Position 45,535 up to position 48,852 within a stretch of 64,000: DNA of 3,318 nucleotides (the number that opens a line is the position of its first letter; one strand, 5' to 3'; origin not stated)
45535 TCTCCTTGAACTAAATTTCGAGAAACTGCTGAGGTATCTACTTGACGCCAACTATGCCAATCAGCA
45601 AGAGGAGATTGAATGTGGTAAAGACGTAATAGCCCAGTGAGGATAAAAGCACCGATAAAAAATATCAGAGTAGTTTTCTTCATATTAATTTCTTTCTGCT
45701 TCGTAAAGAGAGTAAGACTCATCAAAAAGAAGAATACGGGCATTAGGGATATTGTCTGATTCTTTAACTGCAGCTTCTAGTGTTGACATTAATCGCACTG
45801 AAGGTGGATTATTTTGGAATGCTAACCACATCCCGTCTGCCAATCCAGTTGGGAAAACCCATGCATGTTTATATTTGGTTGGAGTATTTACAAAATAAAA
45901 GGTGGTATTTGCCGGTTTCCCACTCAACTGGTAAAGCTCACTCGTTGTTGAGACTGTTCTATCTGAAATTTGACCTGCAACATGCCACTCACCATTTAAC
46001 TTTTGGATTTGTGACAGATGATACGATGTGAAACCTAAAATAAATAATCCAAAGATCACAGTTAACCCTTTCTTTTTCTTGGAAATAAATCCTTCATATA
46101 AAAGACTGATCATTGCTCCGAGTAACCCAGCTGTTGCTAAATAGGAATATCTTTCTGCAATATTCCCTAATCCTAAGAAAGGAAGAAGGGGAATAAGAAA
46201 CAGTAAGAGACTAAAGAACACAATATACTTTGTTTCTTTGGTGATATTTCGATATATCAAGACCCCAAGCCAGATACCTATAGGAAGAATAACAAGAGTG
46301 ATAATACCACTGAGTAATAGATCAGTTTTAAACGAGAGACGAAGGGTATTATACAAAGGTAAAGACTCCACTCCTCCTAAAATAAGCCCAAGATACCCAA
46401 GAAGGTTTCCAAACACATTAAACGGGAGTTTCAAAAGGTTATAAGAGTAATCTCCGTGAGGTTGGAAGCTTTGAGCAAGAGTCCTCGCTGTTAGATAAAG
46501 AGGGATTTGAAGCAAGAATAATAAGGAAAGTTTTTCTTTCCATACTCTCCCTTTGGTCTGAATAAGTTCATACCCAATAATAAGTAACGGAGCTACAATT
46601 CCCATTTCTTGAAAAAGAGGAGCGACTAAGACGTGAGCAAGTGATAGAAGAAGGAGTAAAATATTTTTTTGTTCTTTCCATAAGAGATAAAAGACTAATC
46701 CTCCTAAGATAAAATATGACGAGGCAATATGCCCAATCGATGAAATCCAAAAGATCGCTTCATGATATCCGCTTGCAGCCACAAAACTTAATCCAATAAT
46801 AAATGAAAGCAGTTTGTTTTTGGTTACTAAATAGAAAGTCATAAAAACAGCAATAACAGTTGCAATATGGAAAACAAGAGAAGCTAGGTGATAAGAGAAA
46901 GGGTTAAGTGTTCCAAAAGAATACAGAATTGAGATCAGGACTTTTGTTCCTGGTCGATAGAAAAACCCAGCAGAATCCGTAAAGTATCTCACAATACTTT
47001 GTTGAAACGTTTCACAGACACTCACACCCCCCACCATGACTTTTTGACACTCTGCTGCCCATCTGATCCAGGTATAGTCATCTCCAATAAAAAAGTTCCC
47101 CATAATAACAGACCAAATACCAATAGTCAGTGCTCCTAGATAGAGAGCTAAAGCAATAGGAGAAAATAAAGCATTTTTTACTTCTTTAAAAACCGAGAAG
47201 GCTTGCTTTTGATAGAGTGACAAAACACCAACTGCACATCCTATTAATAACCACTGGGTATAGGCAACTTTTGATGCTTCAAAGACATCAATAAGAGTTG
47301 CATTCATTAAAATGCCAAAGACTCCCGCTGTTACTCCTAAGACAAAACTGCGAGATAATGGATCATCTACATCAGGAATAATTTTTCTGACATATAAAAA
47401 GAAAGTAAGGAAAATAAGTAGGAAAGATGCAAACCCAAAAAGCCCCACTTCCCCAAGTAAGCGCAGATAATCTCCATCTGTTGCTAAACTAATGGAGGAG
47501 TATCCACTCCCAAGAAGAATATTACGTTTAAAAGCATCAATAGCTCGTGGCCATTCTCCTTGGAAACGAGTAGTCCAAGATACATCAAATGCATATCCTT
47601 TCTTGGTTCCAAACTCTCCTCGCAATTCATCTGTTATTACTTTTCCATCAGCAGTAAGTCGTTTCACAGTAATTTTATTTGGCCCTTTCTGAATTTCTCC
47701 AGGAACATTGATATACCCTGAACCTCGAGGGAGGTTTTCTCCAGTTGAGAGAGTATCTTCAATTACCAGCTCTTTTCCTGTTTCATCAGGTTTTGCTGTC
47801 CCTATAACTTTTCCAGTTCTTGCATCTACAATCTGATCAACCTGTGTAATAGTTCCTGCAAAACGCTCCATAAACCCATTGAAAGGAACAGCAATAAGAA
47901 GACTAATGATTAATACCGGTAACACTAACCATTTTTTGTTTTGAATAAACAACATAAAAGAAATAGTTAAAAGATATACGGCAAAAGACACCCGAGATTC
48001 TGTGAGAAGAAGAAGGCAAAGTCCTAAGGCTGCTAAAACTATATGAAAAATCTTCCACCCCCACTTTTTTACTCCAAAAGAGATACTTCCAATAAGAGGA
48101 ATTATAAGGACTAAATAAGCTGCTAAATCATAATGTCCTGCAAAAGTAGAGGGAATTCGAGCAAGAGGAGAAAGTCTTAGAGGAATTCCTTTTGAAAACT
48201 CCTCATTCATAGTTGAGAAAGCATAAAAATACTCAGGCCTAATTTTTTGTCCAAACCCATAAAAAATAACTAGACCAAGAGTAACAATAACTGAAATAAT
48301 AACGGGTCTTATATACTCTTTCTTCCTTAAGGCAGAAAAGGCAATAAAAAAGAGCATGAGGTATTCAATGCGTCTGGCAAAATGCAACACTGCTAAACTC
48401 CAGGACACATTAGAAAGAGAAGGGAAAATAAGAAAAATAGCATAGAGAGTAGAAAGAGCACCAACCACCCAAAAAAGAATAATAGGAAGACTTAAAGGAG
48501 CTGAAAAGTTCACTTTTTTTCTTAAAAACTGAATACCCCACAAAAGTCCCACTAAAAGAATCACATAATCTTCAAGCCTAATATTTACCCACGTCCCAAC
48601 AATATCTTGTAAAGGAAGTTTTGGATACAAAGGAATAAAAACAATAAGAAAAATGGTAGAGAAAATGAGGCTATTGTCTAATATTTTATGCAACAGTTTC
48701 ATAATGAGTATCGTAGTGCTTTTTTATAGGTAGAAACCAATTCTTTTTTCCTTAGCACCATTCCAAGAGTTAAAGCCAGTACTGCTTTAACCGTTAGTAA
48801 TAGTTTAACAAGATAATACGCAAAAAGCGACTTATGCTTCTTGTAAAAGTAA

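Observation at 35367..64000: ~29 kb glycan-assembly supercluster dominated by GT-C membrane enzymes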

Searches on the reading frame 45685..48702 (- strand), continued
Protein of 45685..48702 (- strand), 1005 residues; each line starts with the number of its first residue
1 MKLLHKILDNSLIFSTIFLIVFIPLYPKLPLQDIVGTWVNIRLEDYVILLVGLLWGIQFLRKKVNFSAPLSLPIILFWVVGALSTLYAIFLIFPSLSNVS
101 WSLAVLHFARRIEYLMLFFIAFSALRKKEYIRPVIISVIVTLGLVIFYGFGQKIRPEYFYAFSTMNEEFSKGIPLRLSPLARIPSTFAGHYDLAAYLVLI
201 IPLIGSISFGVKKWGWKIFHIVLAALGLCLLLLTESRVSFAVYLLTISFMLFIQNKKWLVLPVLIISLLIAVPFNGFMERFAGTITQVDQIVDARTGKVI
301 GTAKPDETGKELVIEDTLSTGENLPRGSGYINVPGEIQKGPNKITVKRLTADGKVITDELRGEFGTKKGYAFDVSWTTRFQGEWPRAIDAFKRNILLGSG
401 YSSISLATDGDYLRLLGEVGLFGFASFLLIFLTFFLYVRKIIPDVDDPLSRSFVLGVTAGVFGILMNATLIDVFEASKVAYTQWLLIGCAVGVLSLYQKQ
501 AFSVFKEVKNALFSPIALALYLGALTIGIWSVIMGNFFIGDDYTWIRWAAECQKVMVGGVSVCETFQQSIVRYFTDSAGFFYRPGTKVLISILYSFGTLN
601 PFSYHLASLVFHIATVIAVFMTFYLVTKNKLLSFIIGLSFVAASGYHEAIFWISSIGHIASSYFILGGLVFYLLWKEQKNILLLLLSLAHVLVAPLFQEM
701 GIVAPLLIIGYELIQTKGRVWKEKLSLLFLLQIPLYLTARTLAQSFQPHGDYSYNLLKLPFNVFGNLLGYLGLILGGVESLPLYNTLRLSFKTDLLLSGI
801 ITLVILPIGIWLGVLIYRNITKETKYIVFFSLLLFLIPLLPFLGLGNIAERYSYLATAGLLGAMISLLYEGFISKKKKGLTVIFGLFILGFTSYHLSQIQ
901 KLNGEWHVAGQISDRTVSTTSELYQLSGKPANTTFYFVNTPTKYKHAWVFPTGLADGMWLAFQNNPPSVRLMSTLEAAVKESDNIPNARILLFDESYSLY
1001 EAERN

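Call 57: find_encoding_contigs(protein=P0085, flank=10000, max_places=1)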
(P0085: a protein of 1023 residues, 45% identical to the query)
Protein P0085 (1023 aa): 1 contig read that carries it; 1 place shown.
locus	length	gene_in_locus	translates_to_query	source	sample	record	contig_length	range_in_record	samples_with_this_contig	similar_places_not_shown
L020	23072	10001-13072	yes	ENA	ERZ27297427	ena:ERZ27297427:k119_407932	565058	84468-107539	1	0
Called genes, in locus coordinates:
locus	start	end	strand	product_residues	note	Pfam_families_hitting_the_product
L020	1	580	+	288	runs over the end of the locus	PF01370:Epimerase, PF04321:RmlD_sub_bind, PF16363:GDP_Man_Dehyd, PF07993:NAD_binding_4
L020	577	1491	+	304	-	-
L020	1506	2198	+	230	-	PF01209:Ubie_methyltran (weak), PF13489:Methyltransf_23, PF07021:MetW, PF13649:Methyltransf_25, PF13847:Methyltransf_31, PF08241:Methyltransf_11, PF08242:Methyltransf_12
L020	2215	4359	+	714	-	-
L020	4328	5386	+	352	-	-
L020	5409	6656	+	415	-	-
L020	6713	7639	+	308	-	PF00535:Glycos_transf_2, PF10111:Glyco_tranf_2_2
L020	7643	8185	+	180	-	PF13439:Glyco_transf_4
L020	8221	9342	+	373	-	PF13439:Glyco_transf_4, PF20706:GT4-conflict, PF00534:Glycos_transf_1, PF13692:Glyco_trans_1_4, PF13524:Glyco_trans_1_2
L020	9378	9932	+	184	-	PF25087:GMPPB_C (faint), PF00132:Hexapep, PF14602:Hexapep_2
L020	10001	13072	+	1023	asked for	PF04932:Wzy_C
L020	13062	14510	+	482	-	PF13231:PMT_2, PF02366:PMT (weak)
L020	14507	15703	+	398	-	PF13439:Glyco_transf_4, PF00534:Glycos_transf_1, PF13692:Glyco_trans_1_4, PF13524:Glyco_trans_1_2 (weak)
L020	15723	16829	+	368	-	PF13439:Glyco_transf_4, PF20706:GT4-conflict (weak), PF00534:Glycos_transf_1, PF13692:Glyco_trans_1_4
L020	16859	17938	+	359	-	PF20706:GT4-conflict (weak), PF00534:Glycos_transf_1, PF13692:Glyco_trans_1_4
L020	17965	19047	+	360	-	PF00483:NTP_transferase, PF12804:NTP_transf_3 (faint), PF22640:ManC_GMP_beta-helix (faint)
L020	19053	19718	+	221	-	PF02397:Bac_transf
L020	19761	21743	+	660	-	PF13196:DUF4012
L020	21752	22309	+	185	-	PF11967:RecO_N, PF02565:RecO_C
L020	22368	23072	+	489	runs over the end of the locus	PF28494:GlyRS_ins_1, PF00587:tRNA-synt_2b (weak), PF03129:HGTP_anticodon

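Call 80: search_protein_families(library=pfam, proteins=[L019:3432-3662:+, L020:5409-6656:+, L020:577-1491:+, L019:5530-6423:+, L019:3664-4737:+, L020:2215-4359:+, L020:4328-5386:+], max_evalue=10)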
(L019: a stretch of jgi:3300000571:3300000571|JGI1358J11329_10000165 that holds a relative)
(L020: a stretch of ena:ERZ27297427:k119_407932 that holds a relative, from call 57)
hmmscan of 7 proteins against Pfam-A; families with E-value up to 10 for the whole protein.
L019:3432-3662:+ (76 aa): 3 families
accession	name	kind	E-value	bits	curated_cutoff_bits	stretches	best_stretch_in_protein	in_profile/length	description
PF07087.16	DUF1353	-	0.096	12.8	22.5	1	18-50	10-44/91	Protein of unknown function (DUF1353)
PF13567.11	DUF4131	-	3.5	7.8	31.6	1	28-74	7-55/165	Domain of unknown function (DUF4131)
PF09726.14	Macoilin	-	6.1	5.8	32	1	2-53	69-109/671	Macoilin family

L020:5409-6656:+ (415 aa): 2 families
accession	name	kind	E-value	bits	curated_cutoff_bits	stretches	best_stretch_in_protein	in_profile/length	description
PF13231.12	PMT_2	-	8.3e-05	23.3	26.1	1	76-223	9-159/160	Dolichyl-phosphate-mannose-protein mannosyltransferase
PF21059.3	BTBD16_C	-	0.35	11.6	27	1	175-201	3-29/106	BTB/POZ domain-containing protein 16, C-terminal domain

L020:577-1491:+ (304 aa): 1 family
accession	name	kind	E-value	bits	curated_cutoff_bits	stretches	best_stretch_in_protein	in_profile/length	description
PF05379.17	Peptidase_C23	-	0.082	13.5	25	1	84-130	18-62/88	Carlavirus endopeptidase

L019:5530-6423:+ (297 aa): 2 families
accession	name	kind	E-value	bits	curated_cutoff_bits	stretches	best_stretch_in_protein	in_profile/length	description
PF16045.11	LisH_2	-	0.17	11.5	27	1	213-225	6-18/28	LisH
PF25182.1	NonGDSL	-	0.19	11.4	80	1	79-135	43-99/220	Non-GDSL lipase-like family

L019:3664-4737:+ (357 aa): 0 families

L020:2215-4359:+ (714 aa): 0 families

L020:4328-5386:+ (352 aa): 0 families

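Call 90: find_encoding_contigs(protein=P0152, flank=10000, max_places=1)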
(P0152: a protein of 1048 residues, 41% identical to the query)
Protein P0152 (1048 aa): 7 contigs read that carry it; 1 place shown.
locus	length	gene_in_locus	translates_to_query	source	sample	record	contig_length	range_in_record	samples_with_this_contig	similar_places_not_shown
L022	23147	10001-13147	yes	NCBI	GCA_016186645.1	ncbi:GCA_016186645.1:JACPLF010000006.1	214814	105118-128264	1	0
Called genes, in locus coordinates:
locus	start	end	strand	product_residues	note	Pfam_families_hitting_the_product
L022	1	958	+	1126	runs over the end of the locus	PF11847:GT-C_AftD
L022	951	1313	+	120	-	-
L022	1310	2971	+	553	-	-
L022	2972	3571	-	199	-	PF13489:Methyltransf_23, PF07021:MetW, PF08241:Methyltransf_11, PF08242:Methyltransf_12, PF13649:Methyltransf_25, PF13847:Methyltransf_31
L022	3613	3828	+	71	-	-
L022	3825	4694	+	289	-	PF00892:EamA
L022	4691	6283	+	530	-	-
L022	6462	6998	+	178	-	-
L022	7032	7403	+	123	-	PF05635:23S_rRNA_IVP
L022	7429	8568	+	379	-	PF13439:Glyco_transf_4 (weak), PF20706:GT4-conflict, PF00534:Glycos_transf_1, PF13692:Glyco_trans_1_4, PF13524:Glyco_trans_1_2 (weak)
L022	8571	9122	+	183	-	PF25087:GMPPB_C (faint), PF00132:Hexapep, PF14602:Hexapep_2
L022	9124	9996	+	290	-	PF00535:Glycos_transf_2, PF10111:Glyco_tranf_2_2, PF13641:Glyco_tranf_2_3, PF13632:Glyco_trans_2_3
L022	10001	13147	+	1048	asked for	-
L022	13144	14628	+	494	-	PF02366:PMT (weak), PF13231:PMT_2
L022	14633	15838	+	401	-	PF13439:Glyco_transf_4, PF00534:Glycos_transf_1, PF13692:Glyco_trans_1_4, PF13524:Glyco_trans_1_2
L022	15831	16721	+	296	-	PF00535:Glycos_transf_2, PF10111:Glyco_tranf_2_2 (faint), PF13641:Glyco_tranf_2_3, PF13632:Glyco_trans_2_3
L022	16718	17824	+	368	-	PF13439:Glyco_transf_4, PF00534:Glycos_transf_1, PF13692:Glyco_trans_1_4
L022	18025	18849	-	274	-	PF00376:MerR, PF13411:MerR_1, PF06445:GyrI-like (weak)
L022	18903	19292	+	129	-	PF00392:GntR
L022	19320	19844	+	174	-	-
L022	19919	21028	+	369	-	PF00534:Glycos_transf_1, PF13692:Glyco_trans_1_4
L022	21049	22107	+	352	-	PF00483:NTP_transferase, PF22640:ManC_GMP_beta-helix (weak)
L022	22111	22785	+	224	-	PF02397:Bac_transf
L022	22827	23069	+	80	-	-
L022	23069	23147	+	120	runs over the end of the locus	-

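Call 91: find_encoding_contigs(protein=P0091, flank=10000, max_places=1)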
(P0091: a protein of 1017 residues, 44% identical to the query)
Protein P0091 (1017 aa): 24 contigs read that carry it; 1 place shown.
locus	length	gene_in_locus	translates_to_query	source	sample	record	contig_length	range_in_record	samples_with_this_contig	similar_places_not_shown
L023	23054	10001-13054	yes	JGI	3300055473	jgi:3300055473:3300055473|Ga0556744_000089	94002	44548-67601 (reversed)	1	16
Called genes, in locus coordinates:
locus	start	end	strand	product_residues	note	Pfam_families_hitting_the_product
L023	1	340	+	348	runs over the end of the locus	PF00535:Glycos_transf_2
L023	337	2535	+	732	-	-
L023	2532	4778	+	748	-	-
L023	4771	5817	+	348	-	-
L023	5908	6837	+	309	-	PF00535:Glycos_transf_2, PF10111:Glyco_tranf_2_2 (weak)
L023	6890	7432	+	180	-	PF13439:Glyco_transf_4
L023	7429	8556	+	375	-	PF20706:GT4-conflict, PF00534:Glycos_transf_1, PF13692:Glyco_trans_1_4, PF13524:Glyco_trans_1_2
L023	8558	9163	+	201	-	PF25087:GMPPB_C (faint), PF00132:Hexapep, PF14602:Hexapep_2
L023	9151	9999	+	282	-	PF00535:Glycos_transf_2, PF10111:Glyco_tranf_2_2, PF13641:Glyco_tranf_2_3, PF13712:Glyco_tranf_2_5 (weak), PF13632:Glyco_trans_2_3 (weak), PF02709:Glyco_transf_7C (weak)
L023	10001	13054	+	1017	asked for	PF04932:Wzy_C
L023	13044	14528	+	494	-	PF02366:PMT (weak), PF13231:PMT_2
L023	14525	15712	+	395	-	PF13439:Glyco_transf_4, PF00534:Glycos_transf_1, PF13692:Glyco_trans_1_4, PF13524:Glyco_trans_1_2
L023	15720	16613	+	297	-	PF00535:Glycos_transf_2, PF13641:Glyco_tranf_2_3, PF13632:Glyco_trans_2_3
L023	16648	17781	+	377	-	PF13439:Glyco_transf_4, PF00534:Glycos_transf_1, PF13692:Glyco_trans_1_4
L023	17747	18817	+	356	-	PF00534:Glycos_transf_1, PF13692:Glyco_trans_1_4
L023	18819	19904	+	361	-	PF00483:NTP_transferase, PF22640:ManC_GMP_beta-helix (weak)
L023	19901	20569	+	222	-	PF02397:Bac_transf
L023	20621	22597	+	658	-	PF13196:DUF4012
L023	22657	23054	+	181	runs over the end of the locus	PF11967:RecO_N, PF02565:RecO_C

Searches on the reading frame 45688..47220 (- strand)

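Call 54: search_protein_families(library=pfam, proteins=[window:45688-47220:-], max_evalue=10)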
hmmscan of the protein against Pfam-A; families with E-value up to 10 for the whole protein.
window:45688-47220:- (511 aa): 1 family
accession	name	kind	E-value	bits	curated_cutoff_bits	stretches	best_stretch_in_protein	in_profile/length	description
PF24379.1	DUF7535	-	0.16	12.1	27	1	332-349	30-47/60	Family of unknown function (DUF7535)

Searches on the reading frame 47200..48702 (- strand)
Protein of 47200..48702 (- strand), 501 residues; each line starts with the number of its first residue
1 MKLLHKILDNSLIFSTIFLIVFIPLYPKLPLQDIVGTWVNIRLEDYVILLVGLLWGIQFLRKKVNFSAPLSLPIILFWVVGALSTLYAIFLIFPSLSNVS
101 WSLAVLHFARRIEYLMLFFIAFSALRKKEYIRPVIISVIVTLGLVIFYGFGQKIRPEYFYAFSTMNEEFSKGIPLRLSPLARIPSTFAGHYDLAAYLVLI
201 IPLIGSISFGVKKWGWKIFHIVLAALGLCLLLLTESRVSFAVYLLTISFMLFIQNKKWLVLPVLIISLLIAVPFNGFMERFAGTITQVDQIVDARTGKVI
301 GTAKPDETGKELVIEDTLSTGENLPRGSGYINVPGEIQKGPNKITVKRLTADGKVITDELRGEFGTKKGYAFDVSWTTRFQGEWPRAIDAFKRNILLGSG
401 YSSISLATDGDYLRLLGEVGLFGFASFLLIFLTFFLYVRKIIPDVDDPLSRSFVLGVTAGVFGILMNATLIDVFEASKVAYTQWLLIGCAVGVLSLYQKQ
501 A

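Call 69: search_solved_structures(query=window:47200-48702:-, max_evalue=10, show_alignments=2)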
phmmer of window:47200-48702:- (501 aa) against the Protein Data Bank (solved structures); distinct sequences matched with E-value up to 10: 5.
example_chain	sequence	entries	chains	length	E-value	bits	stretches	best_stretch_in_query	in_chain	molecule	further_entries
7dxa_A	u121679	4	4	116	0.4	12.7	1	328-393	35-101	Photosystem II reaction center Psb28 protein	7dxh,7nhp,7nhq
3zpn_A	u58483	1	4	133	0.58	12.2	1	328-393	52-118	PHOTOSYSTEM II REACTION CENTER PSB28 PROTEIN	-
1xcq_L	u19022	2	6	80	1.7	10.7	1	341-388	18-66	Protein L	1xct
1xf5_L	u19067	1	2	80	2.1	10.4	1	341-388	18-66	Protein L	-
6m3a_A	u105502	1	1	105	3.8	9.5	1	275-354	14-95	Biofilm-associated surface protein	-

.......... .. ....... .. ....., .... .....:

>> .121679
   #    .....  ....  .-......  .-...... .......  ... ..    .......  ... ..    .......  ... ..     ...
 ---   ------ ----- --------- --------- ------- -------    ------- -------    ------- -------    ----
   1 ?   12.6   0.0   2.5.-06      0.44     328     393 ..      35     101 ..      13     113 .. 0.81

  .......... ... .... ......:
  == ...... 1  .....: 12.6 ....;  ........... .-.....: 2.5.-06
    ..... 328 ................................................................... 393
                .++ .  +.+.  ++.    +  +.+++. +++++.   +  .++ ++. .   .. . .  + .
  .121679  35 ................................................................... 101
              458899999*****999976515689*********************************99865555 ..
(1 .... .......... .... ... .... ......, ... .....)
